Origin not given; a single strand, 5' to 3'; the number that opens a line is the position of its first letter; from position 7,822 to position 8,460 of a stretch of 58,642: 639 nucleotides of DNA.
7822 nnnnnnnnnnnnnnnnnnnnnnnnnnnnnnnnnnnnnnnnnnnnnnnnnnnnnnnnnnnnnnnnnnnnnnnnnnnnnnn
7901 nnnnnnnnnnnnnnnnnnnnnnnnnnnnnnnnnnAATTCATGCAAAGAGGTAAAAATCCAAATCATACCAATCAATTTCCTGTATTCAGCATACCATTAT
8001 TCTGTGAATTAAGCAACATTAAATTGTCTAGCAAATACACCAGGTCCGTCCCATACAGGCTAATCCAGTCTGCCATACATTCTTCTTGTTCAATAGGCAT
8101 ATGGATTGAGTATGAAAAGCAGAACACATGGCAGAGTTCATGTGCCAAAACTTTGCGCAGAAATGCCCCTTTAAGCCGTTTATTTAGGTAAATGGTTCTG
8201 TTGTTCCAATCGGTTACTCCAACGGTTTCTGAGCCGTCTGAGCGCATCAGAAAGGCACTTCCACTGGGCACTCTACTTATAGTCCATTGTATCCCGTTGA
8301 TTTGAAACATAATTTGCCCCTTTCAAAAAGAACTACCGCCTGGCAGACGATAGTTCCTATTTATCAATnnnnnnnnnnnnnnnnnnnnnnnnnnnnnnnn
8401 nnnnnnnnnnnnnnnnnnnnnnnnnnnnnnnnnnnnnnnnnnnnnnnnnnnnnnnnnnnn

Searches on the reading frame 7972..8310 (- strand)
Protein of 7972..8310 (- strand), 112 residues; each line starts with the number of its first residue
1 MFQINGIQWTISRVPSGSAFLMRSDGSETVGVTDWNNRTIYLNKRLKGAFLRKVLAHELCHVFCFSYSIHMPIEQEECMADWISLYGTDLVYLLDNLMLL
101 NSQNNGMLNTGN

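Call 8: search_protein_families(library=pfam, proteins=[window:7972-8310:-], max_evalue=0.01)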
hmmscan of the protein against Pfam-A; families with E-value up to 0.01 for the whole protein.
window:7972-8310:- (112 aa): 3 families
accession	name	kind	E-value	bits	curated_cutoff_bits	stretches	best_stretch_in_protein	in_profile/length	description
PF10263.15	SprT-like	-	3.1e-05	24.2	25.6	1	27-68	30-78/108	SprT-like family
PF06114.19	Peptidase_M78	-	7e-05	23.1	22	1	27-71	16-62/123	IrrE N-terminal-like domain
PF20573.4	DUF6782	-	0.00065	19.5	27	1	24-66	62-105/241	Putative metallopeptidase family (DUF6782)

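Call 9: search_protein_families(library=phrogs, proteins=[window:7972-8310:-], max_evalue=0.01)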
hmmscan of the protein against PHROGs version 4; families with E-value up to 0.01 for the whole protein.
window:7972-8310:- (112 aa): 3 families
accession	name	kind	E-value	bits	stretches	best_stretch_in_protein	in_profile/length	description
phrog_1233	-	unknown function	2.6e-12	47.5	1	2-107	12-117/306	-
phrog_87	-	other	1.8e-05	25.6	1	36-64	70-98/227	metallo-protease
phrog_13742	-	other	5.5e-05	23.9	1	7-107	17-116/248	peptidase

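Call 66: search_protein_families(library=ncbifam, proteins=[window:7972-8310:-], max_evalue=0.01)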
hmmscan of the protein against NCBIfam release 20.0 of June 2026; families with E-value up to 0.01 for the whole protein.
window:7972-8310:- (112 aa): 0 families
